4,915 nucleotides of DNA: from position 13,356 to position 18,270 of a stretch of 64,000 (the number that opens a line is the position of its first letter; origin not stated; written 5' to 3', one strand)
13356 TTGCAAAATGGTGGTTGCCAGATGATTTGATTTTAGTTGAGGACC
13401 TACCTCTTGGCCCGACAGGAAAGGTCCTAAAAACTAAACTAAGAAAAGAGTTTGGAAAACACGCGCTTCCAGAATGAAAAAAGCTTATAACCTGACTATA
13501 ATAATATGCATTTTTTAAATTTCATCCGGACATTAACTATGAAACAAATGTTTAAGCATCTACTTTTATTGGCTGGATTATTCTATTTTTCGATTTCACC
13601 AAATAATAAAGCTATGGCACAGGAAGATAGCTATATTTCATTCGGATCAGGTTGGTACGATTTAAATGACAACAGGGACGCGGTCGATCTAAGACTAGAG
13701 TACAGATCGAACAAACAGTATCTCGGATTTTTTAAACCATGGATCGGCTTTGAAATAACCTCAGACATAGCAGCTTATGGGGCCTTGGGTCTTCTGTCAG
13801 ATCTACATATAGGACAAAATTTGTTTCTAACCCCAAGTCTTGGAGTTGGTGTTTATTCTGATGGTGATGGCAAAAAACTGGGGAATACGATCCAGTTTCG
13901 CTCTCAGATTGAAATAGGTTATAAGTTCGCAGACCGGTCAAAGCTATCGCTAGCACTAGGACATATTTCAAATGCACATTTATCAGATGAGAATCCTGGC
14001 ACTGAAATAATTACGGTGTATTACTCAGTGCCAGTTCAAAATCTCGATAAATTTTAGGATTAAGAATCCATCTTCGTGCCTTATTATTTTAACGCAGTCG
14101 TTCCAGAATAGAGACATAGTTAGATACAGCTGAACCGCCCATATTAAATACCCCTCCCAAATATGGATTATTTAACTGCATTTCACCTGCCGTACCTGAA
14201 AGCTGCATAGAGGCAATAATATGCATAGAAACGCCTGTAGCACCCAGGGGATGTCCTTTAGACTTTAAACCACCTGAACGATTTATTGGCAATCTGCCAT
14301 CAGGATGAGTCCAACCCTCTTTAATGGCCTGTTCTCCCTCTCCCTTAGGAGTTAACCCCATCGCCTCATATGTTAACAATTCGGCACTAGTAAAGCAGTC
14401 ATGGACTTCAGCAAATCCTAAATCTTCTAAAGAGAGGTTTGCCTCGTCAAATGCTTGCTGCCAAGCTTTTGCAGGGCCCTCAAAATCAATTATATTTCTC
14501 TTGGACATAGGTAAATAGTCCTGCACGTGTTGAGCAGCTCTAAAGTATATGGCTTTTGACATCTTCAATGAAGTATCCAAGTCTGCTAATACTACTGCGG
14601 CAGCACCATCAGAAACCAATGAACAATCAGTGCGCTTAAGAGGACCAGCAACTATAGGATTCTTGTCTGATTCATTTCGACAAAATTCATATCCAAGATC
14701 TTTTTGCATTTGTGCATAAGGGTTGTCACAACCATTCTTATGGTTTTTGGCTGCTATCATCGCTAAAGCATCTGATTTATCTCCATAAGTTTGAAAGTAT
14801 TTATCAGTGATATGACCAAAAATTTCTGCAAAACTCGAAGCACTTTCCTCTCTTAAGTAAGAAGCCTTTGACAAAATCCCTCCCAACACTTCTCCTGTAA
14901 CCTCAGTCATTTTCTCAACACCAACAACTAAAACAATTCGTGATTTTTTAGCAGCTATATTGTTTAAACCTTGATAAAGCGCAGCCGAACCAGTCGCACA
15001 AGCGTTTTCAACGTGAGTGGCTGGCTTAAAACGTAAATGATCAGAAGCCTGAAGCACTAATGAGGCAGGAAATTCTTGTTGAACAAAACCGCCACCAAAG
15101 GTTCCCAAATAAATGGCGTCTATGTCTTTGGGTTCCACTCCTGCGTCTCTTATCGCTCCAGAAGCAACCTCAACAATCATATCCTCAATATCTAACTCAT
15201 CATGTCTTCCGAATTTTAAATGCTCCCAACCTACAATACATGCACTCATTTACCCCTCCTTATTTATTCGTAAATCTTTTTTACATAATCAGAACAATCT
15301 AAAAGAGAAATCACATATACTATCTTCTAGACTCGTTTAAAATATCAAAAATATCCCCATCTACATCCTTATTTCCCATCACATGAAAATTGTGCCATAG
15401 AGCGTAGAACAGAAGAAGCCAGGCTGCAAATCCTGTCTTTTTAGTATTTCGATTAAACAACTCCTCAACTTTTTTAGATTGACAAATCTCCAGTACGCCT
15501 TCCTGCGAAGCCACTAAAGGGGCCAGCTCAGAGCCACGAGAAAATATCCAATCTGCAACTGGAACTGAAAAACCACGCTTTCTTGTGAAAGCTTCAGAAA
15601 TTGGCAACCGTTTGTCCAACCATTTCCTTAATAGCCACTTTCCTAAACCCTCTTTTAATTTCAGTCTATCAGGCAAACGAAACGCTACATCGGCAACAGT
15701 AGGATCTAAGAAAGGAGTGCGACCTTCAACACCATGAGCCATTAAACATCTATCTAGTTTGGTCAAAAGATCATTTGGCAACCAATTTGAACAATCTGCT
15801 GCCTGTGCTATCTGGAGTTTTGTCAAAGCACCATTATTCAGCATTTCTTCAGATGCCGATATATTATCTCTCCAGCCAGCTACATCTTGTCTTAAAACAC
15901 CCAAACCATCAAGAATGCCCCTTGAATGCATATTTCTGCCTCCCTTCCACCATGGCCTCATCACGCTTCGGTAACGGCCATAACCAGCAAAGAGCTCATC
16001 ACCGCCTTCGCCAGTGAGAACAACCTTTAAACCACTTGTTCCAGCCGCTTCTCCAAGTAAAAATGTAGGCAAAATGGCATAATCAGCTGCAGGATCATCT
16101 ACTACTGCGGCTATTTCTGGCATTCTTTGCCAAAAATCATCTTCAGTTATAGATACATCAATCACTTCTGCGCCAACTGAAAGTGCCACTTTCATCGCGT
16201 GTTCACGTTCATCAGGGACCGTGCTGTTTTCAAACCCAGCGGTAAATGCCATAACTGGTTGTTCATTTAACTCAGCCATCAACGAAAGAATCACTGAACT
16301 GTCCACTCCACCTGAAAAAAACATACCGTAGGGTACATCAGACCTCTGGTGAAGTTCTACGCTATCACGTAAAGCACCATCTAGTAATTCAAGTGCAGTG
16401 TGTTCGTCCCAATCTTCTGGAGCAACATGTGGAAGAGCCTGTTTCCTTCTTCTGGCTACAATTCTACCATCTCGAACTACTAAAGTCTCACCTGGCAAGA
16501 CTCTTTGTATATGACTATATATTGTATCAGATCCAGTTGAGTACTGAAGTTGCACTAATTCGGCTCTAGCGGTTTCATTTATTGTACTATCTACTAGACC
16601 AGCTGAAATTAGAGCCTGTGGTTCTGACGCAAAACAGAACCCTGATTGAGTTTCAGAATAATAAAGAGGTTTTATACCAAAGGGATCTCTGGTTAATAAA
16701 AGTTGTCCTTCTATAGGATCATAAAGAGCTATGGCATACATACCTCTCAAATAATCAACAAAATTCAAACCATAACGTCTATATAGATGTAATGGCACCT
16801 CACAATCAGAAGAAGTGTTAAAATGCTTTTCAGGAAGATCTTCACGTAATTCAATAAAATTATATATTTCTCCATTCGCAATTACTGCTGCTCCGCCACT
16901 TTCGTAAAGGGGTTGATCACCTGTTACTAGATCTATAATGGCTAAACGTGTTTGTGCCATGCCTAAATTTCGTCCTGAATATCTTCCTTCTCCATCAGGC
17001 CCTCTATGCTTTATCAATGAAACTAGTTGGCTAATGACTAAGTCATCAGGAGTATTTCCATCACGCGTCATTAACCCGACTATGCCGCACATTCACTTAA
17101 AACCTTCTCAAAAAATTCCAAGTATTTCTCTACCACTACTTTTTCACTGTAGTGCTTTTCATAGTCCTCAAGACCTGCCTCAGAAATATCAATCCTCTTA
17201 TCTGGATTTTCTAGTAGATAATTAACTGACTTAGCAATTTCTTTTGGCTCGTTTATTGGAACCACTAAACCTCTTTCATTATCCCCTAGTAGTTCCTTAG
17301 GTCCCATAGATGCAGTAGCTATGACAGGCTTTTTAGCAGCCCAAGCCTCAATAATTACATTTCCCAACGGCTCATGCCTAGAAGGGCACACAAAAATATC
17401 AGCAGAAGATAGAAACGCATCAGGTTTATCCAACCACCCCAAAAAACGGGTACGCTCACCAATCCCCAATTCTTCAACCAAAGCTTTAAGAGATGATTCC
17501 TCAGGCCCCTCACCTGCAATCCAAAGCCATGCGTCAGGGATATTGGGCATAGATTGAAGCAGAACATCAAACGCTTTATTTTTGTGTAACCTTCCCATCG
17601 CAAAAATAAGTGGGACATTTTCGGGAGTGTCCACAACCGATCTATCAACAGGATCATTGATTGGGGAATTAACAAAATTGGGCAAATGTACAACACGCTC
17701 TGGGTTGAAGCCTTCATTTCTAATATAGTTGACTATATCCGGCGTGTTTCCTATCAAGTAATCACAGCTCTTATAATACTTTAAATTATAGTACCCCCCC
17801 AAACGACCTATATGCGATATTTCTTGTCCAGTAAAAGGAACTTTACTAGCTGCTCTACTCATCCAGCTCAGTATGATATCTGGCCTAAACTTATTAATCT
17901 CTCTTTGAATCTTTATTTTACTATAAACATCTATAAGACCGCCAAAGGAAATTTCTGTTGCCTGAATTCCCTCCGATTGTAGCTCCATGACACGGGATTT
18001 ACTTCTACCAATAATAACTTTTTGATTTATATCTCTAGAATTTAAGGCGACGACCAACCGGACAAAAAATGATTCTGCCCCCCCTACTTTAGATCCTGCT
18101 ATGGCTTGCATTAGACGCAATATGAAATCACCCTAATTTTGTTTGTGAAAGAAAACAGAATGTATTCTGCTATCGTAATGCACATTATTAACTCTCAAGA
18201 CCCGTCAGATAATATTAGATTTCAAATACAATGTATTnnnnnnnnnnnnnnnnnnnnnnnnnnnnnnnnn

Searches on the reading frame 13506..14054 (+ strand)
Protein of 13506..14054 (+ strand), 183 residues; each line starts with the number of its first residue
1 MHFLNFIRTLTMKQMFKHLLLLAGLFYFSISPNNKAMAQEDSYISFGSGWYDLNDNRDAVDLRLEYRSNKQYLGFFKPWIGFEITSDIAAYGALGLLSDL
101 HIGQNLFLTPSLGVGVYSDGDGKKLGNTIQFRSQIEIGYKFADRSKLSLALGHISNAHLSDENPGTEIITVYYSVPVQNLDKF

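Call 77: search_protein_families(library=pfam, proteins=[window:13506-14054:+], max_evalue=0.000001)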
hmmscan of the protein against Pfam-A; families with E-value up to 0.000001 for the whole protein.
window:13506-14054:+ (183 aa): 1 family
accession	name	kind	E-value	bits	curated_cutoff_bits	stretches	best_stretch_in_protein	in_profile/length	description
PF09411.16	PagL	-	1.4e-18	67.8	23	1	103-175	58-135/136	Lipid A 3-O-deacylase (PagL)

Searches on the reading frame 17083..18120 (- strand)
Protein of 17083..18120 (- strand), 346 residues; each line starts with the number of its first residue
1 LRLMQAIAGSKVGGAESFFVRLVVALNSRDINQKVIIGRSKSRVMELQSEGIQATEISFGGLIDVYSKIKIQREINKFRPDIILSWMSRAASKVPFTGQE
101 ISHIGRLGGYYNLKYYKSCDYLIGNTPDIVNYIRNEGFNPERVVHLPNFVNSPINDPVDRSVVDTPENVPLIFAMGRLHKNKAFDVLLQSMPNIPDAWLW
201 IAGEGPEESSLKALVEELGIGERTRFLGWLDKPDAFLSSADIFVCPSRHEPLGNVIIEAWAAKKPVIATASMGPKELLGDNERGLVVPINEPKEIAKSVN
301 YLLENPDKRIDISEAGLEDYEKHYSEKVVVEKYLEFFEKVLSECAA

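Call 78: search_protein_families(library=pfam, proteins=[window:17083-18120:-], max_evalue=0.000001)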
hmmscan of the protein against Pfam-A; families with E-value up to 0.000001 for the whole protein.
window:17083-18120:- (346 aa): 4 families
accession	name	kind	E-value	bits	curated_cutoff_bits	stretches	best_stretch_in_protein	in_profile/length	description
PF00534.26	Glycos_transf_1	-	4.6e-40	137.4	26.4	1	159-316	5-169/172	Glycosyl transferases group 1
PF13692.12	Glyco_trans_1_4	-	1.4e-34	119.8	27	1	170-305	2-142/142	Glycosyl transferases group 1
PF13439.12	Glyco_transf_4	-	8.8e-08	32.8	28.5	0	12-151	1-167/170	Glycosyltransferase Family 4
PF13524.12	Glyco_trans_1_2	-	1.4e-07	32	25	1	223-334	28-143/144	Glycosyl transferase-like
